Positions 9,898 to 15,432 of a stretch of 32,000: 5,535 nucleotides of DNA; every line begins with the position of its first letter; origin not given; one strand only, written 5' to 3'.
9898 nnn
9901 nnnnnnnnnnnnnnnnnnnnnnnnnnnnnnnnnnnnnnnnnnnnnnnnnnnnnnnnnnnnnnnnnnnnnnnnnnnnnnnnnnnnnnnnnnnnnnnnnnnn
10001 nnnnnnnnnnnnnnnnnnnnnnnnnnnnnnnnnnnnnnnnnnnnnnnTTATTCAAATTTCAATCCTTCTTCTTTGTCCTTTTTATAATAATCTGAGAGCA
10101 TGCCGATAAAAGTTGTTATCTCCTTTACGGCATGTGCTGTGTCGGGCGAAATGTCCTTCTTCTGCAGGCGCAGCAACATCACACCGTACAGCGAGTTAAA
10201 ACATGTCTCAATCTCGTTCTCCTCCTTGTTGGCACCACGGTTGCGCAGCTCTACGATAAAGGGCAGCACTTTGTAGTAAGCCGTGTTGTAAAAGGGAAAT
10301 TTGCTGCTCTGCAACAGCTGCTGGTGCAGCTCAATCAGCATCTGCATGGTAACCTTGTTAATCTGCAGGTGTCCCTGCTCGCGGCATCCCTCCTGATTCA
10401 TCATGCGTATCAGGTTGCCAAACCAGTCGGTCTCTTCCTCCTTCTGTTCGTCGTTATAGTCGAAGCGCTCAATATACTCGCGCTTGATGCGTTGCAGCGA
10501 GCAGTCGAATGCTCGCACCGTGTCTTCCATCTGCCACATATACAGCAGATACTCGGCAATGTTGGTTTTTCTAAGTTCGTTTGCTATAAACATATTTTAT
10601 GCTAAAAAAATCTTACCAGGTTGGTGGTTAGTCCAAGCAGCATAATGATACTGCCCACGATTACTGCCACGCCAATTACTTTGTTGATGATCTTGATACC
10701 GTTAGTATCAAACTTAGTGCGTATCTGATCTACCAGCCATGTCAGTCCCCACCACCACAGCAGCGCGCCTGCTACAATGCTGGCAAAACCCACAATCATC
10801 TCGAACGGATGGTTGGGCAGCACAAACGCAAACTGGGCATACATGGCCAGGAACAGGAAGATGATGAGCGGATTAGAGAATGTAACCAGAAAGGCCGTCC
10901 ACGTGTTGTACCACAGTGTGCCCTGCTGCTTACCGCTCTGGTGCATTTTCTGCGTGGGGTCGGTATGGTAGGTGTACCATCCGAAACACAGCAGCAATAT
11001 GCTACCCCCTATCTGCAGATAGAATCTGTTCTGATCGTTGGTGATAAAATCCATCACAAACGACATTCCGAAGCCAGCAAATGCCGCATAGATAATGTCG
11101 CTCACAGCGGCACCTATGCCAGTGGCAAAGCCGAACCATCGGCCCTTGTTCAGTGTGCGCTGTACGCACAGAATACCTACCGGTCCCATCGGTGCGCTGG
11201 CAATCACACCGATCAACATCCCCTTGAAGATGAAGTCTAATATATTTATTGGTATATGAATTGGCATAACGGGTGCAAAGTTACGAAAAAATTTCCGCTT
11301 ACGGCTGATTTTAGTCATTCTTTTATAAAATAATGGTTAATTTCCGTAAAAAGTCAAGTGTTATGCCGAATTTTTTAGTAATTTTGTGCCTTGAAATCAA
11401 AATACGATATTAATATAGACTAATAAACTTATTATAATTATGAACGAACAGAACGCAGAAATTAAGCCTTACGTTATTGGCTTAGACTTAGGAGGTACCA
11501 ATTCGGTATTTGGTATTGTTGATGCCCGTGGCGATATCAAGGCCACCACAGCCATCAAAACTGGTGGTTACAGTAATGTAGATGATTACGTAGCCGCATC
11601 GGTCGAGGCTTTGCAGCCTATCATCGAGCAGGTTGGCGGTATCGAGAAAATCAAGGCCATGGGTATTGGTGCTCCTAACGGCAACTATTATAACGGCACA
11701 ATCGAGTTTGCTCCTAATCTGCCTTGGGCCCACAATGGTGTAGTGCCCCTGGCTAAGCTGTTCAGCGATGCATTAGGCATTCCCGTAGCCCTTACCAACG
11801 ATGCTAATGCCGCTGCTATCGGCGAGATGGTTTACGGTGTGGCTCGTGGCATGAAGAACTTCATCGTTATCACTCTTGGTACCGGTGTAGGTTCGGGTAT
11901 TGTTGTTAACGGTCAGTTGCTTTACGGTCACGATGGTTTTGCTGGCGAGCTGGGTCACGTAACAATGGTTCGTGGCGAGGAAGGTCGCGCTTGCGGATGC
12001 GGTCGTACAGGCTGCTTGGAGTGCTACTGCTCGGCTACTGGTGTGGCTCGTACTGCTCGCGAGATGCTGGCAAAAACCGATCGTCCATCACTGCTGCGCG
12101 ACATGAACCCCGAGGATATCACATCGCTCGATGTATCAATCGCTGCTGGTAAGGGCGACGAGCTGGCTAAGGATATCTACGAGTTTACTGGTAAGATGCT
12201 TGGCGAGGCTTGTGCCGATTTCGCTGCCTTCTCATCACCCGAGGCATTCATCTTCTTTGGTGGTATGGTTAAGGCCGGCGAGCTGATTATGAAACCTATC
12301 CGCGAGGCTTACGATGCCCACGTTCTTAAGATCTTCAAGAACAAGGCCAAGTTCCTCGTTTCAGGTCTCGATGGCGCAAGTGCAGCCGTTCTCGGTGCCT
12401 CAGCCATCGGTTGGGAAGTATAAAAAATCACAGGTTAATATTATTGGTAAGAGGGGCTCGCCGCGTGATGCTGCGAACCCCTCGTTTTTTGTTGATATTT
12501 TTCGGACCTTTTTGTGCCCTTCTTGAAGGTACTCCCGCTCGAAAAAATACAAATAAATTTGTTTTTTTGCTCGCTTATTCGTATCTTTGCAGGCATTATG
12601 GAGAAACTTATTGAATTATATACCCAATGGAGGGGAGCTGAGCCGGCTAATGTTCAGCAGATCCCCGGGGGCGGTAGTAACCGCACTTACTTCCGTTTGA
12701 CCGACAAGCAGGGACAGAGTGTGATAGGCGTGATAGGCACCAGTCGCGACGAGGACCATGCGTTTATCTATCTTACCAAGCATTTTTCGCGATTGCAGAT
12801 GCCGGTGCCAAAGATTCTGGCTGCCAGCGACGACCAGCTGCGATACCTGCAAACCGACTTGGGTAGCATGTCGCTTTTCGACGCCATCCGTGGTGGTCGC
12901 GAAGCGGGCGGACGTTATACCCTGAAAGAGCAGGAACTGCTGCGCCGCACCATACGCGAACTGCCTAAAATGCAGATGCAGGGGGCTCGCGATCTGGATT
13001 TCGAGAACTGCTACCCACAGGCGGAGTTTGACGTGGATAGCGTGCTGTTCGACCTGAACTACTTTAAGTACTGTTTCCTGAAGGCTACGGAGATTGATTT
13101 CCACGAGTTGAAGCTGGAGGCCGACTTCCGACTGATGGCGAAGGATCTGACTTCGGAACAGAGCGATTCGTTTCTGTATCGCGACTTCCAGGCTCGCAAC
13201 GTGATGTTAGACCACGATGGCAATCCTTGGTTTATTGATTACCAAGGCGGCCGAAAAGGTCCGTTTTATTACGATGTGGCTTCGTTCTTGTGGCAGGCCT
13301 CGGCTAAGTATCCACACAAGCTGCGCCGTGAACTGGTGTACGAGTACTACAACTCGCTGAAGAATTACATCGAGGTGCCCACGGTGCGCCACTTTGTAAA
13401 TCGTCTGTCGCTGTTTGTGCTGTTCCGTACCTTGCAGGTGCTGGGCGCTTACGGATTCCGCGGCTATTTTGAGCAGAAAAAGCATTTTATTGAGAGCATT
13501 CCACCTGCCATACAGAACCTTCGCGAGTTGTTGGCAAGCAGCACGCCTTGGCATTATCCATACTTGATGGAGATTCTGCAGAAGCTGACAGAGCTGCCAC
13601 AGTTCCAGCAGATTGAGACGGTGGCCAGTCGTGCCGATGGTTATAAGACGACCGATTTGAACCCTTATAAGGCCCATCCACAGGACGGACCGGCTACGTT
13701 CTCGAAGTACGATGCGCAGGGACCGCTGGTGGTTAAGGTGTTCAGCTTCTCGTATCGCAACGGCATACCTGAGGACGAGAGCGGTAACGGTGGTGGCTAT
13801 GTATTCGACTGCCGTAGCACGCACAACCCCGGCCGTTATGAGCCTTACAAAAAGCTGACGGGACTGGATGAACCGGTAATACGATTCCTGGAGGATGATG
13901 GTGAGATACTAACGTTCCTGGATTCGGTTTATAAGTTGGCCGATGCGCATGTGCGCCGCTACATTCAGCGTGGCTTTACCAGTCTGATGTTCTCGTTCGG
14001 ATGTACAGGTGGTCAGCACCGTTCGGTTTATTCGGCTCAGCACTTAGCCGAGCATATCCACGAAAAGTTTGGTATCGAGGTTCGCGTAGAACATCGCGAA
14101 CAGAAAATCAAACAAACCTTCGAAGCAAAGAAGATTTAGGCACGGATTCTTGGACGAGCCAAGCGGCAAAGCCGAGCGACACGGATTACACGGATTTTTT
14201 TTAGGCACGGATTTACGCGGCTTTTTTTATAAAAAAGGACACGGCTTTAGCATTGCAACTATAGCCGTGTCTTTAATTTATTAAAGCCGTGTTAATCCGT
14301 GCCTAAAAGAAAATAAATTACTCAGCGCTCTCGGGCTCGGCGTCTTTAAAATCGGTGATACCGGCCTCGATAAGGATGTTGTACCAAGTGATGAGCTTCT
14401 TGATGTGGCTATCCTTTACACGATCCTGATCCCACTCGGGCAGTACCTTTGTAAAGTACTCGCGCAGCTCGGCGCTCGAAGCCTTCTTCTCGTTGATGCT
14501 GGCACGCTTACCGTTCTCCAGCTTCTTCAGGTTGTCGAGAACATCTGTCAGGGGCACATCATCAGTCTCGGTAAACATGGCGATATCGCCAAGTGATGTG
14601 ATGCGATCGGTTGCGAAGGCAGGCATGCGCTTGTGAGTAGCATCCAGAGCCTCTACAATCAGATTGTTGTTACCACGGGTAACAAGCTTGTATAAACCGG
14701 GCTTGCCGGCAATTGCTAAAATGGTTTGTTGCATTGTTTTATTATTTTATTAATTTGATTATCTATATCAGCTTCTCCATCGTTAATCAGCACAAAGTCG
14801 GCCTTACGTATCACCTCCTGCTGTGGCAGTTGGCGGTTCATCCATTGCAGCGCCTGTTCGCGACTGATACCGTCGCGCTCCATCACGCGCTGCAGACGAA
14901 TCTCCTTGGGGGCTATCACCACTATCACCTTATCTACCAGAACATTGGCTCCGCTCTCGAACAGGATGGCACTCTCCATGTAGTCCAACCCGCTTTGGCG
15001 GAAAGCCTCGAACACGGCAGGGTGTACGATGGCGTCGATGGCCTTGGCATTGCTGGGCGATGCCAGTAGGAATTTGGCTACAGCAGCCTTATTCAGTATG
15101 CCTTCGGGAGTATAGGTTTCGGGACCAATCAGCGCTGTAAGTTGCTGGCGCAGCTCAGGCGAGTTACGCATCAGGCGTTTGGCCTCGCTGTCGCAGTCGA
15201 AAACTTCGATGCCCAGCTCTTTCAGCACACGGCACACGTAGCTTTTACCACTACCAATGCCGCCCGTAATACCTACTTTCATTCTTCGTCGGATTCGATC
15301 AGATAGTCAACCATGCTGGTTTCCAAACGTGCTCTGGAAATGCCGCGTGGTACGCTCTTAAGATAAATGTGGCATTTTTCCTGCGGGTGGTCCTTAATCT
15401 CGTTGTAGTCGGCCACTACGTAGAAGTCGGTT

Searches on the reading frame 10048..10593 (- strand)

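Call 10: search_protein_families(library=pfam, proteins=[window:10048-10593:-])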
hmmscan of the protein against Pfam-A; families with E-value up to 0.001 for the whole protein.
window:10048-10593:- (181 aa): 1 family
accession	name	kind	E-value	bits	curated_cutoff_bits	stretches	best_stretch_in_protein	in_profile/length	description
PF16271.10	DUF4924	-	5.6e-82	274.5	30.3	1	1-179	1-179/179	Domain of unknown function (DUF4924)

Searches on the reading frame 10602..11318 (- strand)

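Call 10: search_protein_families(library=pfam, proteins=[window:10602-11318:-])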
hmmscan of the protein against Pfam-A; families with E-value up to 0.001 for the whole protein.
window:10602-11318:- (238 aa): 1 family
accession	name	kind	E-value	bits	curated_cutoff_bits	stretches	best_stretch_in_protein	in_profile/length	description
PF01810.24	LysE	-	5.5e-17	62.3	25.6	1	39-221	2-184/193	LysE type translocator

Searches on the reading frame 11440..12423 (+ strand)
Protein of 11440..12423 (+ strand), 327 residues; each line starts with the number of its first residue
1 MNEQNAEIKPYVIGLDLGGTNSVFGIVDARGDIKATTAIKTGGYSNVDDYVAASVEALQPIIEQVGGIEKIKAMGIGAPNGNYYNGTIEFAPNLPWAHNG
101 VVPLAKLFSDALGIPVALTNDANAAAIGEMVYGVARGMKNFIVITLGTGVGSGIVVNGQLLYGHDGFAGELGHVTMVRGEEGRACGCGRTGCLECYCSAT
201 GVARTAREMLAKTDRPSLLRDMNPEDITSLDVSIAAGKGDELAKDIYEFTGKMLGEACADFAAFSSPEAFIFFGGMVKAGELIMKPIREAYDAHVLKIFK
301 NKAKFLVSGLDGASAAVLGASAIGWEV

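Call 10: search_protein_families(library=pfam, proteins=[window:11440-12423:+])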
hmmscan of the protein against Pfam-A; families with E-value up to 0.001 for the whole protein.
window:11440-12423:+ (327 aa): 2 families
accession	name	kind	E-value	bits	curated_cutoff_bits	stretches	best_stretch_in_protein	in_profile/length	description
PF00480.26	ROK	-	6.8e-57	193.7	22.9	1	13-323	2-290/294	ROK family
PF02685.22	Glucokinase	-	8.2e-06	25.5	22.1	1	16-262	4-247/314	Glucokinase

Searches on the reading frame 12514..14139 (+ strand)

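Call 10: search_protein_families(library=pfam, proteins=[window:12514-14139:+])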
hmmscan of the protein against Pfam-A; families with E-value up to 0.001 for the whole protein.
window:12514-14139:+ (541 aa): 2 families
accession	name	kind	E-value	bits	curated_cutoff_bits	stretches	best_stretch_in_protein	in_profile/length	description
PF22740.1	PapZ_C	-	5.9e-32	110.8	27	1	406-530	2-120/121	RapZ C-terminal domain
PF01636.29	APH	-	5.6e-15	56.2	23.2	1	47-275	2-226/239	Phosphotransferase enzyme family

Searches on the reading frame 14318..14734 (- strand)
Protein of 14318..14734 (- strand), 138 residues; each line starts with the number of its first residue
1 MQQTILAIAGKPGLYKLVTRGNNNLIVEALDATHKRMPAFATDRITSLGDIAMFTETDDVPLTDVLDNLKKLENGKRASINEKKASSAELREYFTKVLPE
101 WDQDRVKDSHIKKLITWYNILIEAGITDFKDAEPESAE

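Call 11: search_protein_families(library=pfam, proteins=[window:14318-14734:-])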
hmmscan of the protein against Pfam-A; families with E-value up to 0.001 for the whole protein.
window:14318-14734:- (138 aa): 2 families
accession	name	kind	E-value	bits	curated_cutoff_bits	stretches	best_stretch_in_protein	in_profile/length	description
PF21186.2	DUF6852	-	1.3e-29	103.1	27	1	51-121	1-71/71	Domain of unknown function (DUF6852)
PF18347.7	DUF5606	-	1.8e-20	73.3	25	1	3-48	2-46/46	Domain of unknown function (DUF5606)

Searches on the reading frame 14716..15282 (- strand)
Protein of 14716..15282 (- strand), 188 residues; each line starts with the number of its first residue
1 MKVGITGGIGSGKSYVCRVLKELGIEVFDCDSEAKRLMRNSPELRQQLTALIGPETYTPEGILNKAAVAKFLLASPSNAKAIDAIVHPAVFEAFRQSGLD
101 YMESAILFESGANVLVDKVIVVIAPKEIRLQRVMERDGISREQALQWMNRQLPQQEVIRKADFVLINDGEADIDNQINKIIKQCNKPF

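Call 11: search_protein_families(library=pfam, proteins=[window:14716-15282:-])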
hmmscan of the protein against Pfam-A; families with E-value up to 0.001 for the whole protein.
window:14716-15282:- (188 aa): 3 families
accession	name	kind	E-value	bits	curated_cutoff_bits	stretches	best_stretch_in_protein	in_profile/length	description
PF01121.26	CoaE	-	2.5e-38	132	27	1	2-171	2-178/180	Dephospho-CoA kinase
PF13238.12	AAA_18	-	2.1e-07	31.9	29.4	1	3-139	1-114/128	AAA domain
PF13189.12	Cytidylate_kin2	-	7.5e-06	26.7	28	1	4-150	3-145/176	Cytidylate kinase-like family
